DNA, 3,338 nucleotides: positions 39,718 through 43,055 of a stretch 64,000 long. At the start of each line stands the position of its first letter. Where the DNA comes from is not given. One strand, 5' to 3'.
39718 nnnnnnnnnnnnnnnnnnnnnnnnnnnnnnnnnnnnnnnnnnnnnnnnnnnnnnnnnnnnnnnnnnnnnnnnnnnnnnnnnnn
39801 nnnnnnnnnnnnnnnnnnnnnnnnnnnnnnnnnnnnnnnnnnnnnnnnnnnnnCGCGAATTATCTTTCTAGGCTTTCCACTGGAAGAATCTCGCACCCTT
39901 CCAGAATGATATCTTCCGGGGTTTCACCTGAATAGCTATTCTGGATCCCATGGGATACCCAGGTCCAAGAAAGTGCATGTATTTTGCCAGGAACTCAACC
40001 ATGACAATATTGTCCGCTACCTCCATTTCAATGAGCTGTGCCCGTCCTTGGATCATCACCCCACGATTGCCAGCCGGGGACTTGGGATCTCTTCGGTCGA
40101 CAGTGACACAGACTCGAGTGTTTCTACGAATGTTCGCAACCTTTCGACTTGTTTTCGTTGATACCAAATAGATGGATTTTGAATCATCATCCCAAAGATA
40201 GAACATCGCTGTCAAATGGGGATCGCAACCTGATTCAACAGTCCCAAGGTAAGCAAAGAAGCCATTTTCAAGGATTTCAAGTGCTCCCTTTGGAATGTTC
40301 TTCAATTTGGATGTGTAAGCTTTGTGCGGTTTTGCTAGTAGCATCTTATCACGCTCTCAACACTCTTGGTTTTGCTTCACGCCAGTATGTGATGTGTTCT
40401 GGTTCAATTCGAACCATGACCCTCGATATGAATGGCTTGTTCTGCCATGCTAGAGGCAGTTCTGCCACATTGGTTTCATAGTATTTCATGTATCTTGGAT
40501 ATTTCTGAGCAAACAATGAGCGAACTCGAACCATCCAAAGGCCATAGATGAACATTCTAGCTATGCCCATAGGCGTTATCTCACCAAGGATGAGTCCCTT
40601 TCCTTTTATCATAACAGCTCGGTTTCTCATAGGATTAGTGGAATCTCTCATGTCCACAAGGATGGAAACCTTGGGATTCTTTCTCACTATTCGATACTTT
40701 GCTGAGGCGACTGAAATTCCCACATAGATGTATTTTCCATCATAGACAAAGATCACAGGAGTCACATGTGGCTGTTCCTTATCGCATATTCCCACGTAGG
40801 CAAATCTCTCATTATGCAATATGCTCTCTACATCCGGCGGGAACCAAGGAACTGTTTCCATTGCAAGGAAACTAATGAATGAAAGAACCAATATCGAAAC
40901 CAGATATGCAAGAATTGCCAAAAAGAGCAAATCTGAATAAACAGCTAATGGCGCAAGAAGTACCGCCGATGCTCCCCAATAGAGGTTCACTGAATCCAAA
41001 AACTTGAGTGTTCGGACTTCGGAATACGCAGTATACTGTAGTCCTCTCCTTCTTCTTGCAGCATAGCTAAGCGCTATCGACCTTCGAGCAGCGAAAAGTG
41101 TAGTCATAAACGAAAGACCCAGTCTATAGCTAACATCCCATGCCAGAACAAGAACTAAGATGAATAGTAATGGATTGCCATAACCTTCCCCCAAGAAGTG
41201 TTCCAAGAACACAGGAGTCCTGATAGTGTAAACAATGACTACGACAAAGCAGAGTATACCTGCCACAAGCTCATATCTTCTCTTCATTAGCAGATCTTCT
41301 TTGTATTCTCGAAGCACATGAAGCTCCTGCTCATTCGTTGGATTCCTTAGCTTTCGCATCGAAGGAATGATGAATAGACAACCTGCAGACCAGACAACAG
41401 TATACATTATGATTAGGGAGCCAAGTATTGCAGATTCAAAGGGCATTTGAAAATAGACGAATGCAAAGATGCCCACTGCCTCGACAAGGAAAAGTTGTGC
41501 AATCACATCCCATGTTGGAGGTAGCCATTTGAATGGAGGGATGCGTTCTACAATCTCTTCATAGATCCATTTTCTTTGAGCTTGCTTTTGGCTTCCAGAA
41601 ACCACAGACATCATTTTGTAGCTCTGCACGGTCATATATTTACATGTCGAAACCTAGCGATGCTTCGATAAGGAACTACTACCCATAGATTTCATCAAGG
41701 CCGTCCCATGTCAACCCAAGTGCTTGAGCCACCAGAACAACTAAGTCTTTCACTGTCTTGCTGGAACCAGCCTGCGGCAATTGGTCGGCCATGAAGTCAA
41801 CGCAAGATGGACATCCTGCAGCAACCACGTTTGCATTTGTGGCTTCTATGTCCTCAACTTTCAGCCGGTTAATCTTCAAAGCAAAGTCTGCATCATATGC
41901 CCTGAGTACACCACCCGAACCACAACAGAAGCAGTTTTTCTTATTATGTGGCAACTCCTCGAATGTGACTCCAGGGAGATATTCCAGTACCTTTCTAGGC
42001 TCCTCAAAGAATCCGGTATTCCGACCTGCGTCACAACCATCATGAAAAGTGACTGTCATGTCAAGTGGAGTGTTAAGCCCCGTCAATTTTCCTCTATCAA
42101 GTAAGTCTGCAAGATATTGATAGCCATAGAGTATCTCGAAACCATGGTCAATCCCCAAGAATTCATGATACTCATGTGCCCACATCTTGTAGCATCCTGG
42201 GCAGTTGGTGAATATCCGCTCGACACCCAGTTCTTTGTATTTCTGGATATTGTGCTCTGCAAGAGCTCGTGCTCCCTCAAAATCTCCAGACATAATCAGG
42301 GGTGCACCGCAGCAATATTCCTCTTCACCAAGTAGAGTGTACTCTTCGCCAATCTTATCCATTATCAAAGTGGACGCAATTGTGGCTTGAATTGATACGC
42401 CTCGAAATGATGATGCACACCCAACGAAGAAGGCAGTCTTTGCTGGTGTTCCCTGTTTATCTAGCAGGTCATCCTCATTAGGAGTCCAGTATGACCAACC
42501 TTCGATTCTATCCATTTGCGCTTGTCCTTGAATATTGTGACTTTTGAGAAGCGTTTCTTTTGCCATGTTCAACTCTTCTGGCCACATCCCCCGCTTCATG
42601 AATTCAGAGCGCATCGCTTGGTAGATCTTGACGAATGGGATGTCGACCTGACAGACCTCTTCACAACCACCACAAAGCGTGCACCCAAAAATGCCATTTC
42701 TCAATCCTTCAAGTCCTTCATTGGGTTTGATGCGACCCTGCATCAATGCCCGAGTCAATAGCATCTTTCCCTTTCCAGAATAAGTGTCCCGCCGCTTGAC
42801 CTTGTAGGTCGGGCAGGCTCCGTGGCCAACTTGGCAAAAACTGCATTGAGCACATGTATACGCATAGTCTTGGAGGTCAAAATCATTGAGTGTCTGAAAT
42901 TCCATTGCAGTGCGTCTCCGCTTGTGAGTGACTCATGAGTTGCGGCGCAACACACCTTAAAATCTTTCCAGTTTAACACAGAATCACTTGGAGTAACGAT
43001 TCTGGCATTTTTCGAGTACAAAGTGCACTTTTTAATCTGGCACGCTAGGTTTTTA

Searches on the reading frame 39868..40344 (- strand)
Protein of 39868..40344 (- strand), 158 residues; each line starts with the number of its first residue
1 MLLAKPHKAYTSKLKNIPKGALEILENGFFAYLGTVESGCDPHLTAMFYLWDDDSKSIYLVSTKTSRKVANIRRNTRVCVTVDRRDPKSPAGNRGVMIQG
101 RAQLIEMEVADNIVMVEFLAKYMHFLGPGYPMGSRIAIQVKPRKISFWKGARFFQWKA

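Call 5: search_protein_families(library=pfam, proteins=[window:39868-40344:-], max_evalue=0.01)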
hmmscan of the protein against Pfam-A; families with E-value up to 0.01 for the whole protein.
window:39868-40344:- (158 aa): 3 families
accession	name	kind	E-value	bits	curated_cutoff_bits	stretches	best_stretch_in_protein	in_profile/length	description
PF01243.27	PNPOx_N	-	7.6e-14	52.5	28.1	1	22-149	6-120/120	Pyridoxamine 5'-phosphate oxidase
PF12900.13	Pyridox_ox_2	-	8.8e-09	35.9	27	1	22-113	6-98/140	Pyridoxamine 5'-phosphate oxidase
PF16242.11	Pyrid_ox_like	-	0.00068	19.6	28.8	1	25-105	10-85/149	Pyridoxamine 5'-phosphate oxidase like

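Call 31: search_protein_families(library=ncbifam, proteins=[window:39868-40344:-], max_evalue=0.001)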
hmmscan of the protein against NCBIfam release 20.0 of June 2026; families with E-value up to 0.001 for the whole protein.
window:39868-40344:- (158 aa): 6 families
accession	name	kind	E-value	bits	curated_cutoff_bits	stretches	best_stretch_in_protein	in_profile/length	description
TIGR03618.1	Rv1155_F420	subfamily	3.8e-15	56.2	79.05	1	22-145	2-125/127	TIGR03618 family F420-dependent PPOX class oxidoreductase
TIGR03667.1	Rv3369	hypoth_equivalog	5.5e-10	39.3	125.3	1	23-123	9-102/130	TIGR03667 family PPOX class F420-dependent oxidoreductase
TIGR04023.1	PPOX_MSMEG_5819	subfamily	6.8e-07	29.2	85.6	1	26-109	10-95/115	PPOX class F420-dependent oxidoreductase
TIGR03668.1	Rv0121_F420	hypoth_equivalog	1.5e-05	25.1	119.15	1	28-141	12-135/141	TIGR03668 family PPOX class F420-dependent oxidoreductase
NF002900.0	PRK03467.1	equivalog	0.00011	22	176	1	45-111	33-98/150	YhbP family protein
NF000261.1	NimABCDEF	equivalog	0.00049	20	260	1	22-124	21-122/153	NimABCDEF family 5-nitroimidazole reductase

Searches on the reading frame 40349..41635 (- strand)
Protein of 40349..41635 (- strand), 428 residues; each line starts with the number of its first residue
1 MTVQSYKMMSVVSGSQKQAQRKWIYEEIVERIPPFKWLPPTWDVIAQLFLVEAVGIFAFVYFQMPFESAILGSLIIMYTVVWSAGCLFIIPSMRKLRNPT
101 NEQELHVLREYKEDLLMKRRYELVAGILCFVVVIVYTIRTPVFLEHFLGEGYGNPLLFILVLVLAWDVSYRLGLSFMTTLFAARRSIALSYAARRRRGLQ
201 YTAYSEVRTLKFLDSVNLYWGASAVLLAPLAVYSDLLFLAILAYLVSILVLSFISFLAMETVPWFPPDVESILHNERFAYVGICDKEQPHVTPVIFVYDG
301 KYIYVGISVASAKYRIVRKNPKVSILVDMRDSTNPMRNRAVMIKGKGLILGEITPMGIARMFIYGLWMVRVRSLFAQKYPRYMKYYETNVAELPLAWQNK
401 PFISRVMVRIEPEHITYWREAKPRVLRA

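Call 4: search_protein_families(library=pfam, proteins=[window:40349-41635:-], max_evalue=0.01)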
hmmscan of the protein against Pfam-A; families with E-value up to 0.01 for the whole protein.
window:40349-41635:- (428 aa): 3 families
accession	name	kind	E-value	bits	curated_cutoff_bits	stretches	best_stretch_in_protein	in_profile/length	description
PF24374.1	DUF7530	-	1.9e-15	57.7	27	1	22-253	5-218/220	Family of unknown function (DUF7530)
PF01243.27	PNPOx_N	-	2.3e-08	34.9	28.1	1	267-348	3-74/120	Pyridoxamine 5'-phosphate oxidase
PF12900.13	Pyridox_ox_2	-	2.8e-08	34.3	27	1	268-346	4-86/140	Pyridoxamine 5'-phosphate oxidase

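Call 31: search_protein_families(library=ncbifam, proteins=[window:40349-41635:-], max_evalue=0.001)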
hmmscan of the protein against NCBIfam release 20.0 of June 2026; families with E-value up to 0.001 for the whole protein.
window:40349-41635:- (428 aa): 4 families
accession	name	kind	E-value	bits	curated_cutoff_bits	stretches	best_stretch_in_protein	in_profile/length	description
TIGR04023.1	PPOX_MSMEG_5819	subfamily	2.8e-09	36.9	85.6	1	283-350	20-91/115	PPOX class F420-dependent oxidoreductase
TIGR03618.1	Rv1155_F420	subfamily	7.5e-07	29.4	79.05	1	287-333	20-68/127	TIGR03618 family F420-dependent PPOX class oxidoreductase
TIGR03667.1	Rv3369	hypoth_equivalog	1.2e-05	25.3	125.3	1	265-330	3-69/130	TIGR03667 family PPOX class F420-dependent oxidoreductase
NF000261.1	NimABCDEF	equivalog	0.00065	19.7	260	0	284-354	33-107/153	NimABCDEF family 5-nitroimidazole reductase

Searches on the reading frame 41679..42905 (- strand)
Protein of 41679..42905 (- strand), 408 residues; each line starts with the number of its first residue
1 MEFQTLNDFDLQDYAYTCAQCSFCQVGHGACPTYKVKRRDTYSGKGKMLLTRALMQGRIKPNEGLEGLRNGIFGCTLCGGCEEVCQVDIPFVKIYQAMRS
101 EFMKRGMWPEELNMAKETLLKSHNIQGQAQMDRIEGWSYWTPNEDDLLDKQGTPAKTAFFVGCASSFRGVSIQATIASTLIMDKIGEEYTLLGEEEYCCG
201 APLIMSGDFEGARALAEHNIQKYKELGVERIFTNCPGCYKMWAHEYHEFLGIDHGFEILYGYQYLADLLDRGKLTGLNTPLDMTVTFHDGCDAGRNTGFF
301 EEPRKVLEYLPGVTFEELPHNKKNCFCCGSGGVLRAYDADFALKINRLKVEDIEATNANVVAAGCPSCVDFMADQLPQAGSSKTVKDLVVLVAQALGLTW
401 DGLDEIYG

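Call 4: search_protein_families(library=pfam, proteins=[window:41679-42905:-], max_evalue=0.01)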
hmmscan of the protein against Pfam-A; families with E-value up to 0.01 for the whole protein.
window:41679-42905:- (408 aa): 4 families
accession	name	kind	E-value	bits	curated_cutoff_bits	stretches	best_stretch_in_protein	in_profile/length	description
PF02754.22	CCG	-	1.6e-31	108.7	20.6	2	285-368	1-80/85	Cysteine-rich domain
PF13183.11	Fer4_8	-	5.9e-10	40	27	1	15-89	2-68/68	4Fe-4S dicluster domain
PF13534.11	Fer4_17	-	1.7e-05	25.7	22.2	1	18-89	2-60/61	4Fe-4S dicluster domain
PF13237.11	Fer4_10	-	0.0098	16.2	25.5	1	17-85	8-52/53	4Fe-4S dicluster domain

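Call 31: search_protein_families(library=ncbifam, proteins=[window:41679-42905:-], max_evalue=0.001)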
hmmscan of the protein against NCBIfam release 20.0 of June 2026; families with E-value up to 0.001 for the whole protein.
window:41679-42905:- (408 aa): 16 families
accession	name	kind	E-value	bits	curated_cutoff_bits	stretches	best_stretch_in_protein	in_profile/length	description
NF004898.0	PRK06259.1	equivalog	5.5e-45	153.9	385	1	17-395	135-487/488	fumarate reductase (CoM/CoB) subunit TfrB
NF045670.1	quin_L_LdhH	equivalog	6.1e-35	120.6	800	1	153-385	465-698/706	L-lactate dehydrogenase (quinone) large subunit LdhH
NF008369.0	PRK11168.1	equivalog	3.4e-28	98.7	278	2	144-396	156-399/401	anaerobic glycerol-3-phosphate dehydrogenase subunit C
NF045724.1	ferredox_TmcB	equivalog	4.1e-23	81.6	735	1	11-375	36-407/430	electron transfer complex ferredoxin TmcB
NF045663.1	diclust_near_Sec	equivalog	1.9e-22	79.2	530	1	70-375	350-621/759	pyridine nucleotide-disulfide oxidoreductase/dicluster-binding protein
TIGR03288.1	CoB_CoM_SS_B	equivalog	2e-17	63.4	345.15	2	276-398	137-265/290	CoB--CoM heterodisulfide reductase subunit B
NF045711.1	sulf_resp_HmcF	equivalog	7.3e-17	61.3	750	1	15-374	59-427/457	sulfate respiration complex iron-sulfur protein HmcF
NF008434.0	PRK11274.1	equivalog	6.9e-15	54.9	333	2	160-395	173-406/409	glycolate oxidase subunit GlcF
NF045796.1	DsrK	equivalog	1.2e-14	53.9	400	1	64-344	109-383/453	sulfate reduction electron transfer complex DsrMKJOP subunit DsrK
TIGR03379.1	glycerol3P_GlpC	equivalog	1.4e-14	53.7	279.9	1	151-370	158-375/397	anaerobic glycerol-3-phosphate dehydrogenase subunit GlpC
TIGR00273.1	TIGR00273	equivalog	5.8e-07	28.7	444.8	1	16-123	293-395/432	LutB/LldF family L-lactate oxidation iron-sulfur protein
NF009226.0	PRK12576.1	equivalog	5.7e-06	25.9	344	1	14-115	149-247/317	succinate dehydrogenase/fumarate reductase iron-sulfur subunit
TIGR03290.1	CoB_CoM_SS_C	equivalog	3.5e-05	23.8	160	1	18-122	4-95/144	CoB--CoM heterodisulfide reductase subunit C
NF004616.0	PRK05950.1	subfamily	0.00014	21.1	228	1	4-105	135-236/238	succinate dehydrogenase iron-sulfur subunit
NF041780.1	hetero_SS_HdrB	equivalog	0.00017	21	450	0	321-369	200-248/304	ferredoxin:CoB-CoM heterodisulfide reductase subunit HdrB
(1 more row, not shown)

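Call 39: find_homologous_proteins(query=window:41679-42905:-, max_evalue=1e-10)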
Query window:41679-42905:- (408 aa): 123 proteins with E <= 1e-10 among 6531 candidates; the best 120 are listed.
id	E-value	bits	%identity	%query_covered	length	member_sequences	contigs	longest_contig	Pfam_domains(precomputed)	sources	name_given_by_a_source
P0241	3.6e-271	918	93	100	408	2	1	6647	PF02754.22,PF13183.12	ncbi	ncbi:MAG: (Fe-S)-binding protein [Candidatus Thorarchaeota archaeon]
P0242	2.1e-259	879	88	100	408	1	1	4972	PF13534.12,PF02754.22,PF13183.12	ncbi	ncbi:MAG: (Fe-S)-binding protein [Candidatus Thorarchaeota archaeon]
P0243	1.6e-258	876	88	100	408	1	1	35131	PF02754.22,PF13183.12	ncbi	-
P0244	1.2e-257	873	89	100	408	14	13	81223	PF13534.12,PF02754.22,PF13183.12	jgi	jgi:heterodisulfide reductase subunit D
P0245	2.3e-257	872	88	100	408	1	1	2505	PF02754.22,PF13183.12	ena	-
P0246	8.3e-257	870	88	100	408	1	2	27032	PF02754.22,PF13183.12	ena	-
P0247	2.8e-256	868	88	100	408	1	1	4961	PF02754.22,PF13183.12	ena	-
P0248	8.7e-256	867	87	100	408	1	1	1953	PF02754.22,PF13183.12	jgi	jgi:Fe-S oxidoreductase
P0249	2.1e-255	866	87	100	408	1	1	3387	PF02754.22,PF13183.12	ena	-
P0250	2.5e-255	865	88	100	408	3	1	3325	PF02754.22,PF13183.12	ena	-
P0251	3.0e-254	862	86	100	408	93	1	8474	PF13534.12,PF02754.22,PF13183.12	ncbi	ncbi:MAG: (Fe-S)-binding protein [Promethearchaeota archaeon]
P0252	1.1e-252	857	88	100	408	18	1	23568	PF13534.12,PF02754.22,PF13183.12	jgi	jgi:heterodisulfide reductase subunit D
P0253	5.8e-242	821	83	100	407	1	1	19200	PF13534.12,PF02754.22,PF13183.12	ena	-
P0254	1.6e-240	817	83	100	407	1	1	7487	PF13534.12,PF02754.22,PF13183.12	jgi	jgi:heterodisulfide reductase subunit D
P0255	3.6e-240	815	82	100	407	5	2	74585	PF13534.12,PF02754.22,PF13183.12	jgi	jgi:heterodisulfide reductase subunit D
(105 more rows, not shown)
